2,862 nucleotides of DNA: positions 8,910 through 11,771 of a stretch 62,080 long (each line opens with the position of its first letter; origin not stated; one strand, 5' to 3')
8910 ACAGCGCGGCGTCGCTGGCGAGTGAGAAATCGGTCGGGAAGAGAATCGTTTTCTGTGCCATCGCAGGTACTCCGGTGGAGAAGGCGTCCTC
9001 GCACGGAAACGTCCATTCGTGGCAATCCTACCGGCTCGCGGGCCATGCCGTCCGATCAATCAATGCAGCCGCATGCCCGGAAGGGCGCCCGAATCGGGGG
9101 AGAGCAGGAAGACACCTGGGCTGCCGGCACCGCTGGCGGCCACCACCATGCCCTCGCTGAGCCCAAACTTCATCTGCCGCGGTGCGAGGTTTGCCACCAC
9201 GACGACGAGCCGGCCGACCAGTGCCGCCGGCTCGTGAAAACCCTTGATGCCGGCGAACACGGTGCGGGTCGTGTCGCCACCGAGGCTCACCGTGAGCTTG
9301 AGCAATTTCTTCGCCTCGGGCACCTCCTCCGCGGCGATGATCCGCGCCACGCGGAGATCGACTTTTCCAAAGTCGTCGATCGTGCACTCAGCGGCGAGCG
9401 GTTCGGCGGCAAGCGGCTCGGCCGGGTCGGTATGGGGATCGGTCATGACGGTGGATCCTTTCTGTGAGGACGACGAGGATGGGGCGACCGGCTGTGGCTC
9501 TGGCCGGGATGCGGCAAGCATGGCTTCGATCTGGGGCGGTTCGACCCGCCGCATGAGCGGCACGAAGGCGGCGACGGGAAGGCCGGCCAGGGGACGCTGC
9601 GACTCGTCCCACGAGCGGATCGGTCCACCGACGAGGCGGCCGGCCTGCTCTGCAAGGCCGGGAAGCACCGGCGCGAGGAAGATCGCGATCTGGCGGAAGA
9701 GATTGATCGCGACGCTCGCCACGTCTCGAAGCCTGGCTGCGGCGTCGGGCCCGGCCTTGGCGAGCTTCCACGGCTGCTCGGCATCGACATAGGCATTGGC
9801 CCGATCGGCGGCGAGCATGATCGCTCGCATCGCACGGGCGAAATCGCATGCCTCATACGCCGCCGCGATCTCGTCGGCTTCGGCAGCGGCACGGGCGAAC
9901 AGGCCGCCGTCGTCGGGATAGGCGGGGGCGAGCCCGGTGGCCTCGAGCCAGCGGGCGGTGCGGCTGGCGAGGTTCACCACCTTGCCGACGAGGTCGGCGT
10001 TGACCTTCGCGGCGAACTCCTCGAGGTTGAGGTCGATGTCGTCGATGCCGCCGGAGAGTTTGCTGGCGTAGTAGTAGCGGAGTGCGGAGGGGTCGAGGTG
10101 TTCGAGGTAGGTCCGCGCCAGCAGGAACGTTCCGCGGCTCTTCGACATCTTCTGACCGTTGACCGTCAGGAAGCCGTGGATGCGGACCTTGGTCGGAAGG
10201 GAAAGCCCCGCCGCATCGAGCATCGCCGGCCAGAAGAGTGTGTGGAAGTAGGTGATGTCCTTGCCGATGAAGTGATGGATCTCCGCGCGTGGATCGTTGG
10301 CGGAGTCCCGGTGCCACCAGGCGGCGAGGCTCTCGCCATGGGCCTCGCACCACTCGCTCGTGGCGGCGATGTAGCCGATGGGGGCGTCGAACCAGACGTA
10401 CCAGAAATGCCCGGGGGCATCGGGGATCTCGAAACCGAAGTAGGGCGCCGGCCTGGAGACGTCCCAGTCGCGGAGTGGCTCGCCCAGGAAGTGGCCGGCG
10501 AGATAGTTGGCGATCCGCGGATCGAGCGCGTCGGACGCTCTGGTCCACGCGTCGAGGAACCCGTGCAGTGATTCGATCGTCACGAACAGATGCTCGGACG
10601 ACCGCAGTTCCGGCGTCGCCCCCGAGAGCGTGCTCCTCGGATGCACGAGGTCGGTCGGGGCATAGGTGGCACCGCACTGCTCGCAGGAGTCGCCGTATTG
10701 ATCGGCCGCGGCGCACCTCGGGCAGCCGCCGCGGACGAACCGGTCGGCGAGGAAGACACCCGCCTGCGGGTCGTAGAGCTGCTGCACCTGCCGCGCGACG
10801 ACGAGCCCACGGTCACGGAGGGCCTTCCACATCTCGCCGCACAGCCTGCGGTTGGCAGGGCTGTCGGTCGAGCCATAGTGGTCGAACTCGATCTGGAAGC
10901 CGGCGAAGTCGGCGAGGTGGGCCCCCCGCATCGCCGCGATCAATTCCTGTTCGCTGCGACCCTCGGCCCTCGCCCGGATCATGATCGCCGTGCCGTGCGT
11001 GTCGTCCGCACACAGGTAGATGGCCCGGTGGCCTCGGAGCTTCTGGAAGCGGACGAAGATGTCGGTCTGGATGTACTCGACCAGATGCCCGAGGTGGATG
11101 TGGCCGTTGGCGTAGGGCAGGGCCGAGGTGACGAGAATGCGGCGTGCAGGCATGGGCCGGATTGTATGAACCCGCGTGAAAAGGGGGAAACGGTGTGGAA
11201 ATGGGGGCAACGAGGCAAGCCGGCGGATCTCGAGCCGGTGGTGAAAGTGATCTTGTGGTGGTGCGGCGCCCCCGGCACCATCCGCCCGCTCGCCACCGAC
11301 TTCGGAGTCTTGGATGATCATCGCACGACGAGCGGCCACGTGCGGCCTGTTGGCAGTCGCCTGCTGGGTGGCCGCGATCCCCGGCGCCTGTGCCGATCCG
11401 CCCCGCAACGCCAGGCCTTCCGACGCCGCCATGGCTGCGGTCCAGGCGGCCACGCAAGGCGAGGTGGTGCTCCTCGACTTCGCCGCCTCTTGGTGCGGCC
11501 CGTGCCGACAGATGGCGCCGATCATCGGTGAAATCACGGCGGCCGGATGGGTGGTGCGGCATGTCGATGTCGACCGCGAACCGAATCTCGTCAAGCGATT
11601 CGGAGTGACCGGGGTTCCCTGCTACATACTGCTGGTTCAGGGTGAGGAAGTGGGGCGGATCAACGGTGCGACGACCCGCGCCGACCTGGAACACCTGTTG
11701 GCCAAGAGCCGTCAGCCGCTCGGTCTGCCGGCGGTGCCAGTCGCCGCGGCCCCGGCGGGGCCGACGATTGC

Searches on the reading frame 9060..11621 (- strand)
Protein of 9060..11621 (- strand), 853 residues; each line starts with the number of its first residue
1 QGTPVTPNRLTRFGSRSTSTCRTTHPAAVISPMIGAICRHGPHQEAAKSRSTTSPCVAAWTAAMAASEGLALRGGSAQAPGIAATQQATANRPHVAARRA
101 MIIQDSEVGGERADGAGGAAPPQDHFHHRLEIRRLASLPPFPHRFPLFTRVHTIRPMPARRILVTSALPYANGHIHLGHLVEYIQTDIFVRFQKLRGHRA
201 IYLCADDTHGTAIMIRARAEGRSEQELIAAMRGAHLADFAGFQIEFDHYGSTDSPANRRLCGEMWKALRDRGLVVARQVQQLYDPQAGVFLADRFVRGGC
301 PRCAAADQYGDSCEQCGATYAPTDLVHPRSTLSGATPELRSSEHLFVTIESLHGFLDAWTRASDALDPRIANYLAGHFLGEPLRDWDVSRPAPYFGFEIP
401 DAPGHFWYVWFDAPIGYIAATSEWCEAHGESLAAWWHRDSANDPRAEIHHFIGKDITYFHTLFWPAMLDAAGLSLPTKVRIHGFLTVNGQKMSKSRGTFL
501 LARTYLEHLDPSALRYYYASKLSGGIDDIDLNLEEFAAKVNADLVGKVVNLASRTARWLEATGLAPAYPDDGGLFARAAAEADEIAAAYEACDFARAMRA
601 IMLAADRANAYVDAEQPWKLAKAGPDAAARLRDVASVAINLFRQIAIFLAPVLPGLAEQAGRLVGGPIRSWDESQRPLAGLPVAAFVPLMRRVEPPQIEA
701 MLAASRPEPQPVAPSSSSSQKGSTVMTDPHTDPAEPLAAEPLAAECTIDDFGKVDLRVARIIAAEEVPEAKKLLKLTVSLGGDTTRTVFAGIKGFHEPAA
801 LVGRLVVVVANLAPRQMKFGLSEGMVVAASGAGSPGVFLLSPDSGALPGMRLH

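Call 78: search_protein_families(library=pfam, proteins=[window:9060-11621:-], max_evalue=0.0001)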
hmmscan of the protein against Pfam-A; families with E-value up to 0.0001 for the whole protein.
window:9060-11621:- (853 aa): 5 families
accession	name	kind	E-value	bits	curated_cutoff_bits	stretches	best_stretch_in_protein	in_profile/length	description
PF09334.17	tRNA-synt_1g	-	8e-136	453.3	20.1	1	162-555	1-390/391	tRNA synthetases class I (M)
PF01588.26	tRNA_bind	-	8.1e-23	80.8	27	1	756-850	1-95/96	Putative tRNA binding domain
PF00133.28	tRNA-synt_1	-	1.8e-11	43.9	22.7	1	166-216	29-79/414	tRNA synthetases class I (I, L, M and V)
PF01406.26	tRNA-synt_1e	-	7.9e-09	35.7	27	1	452-520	213-282/301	tRNA synthetases class I (C) catalytic domain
PF19303.5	Anticodon_3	-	3.1e-05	24.3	23.5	1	580-673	20-110/152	Anticodon binding domain of methionyl tRNA ligase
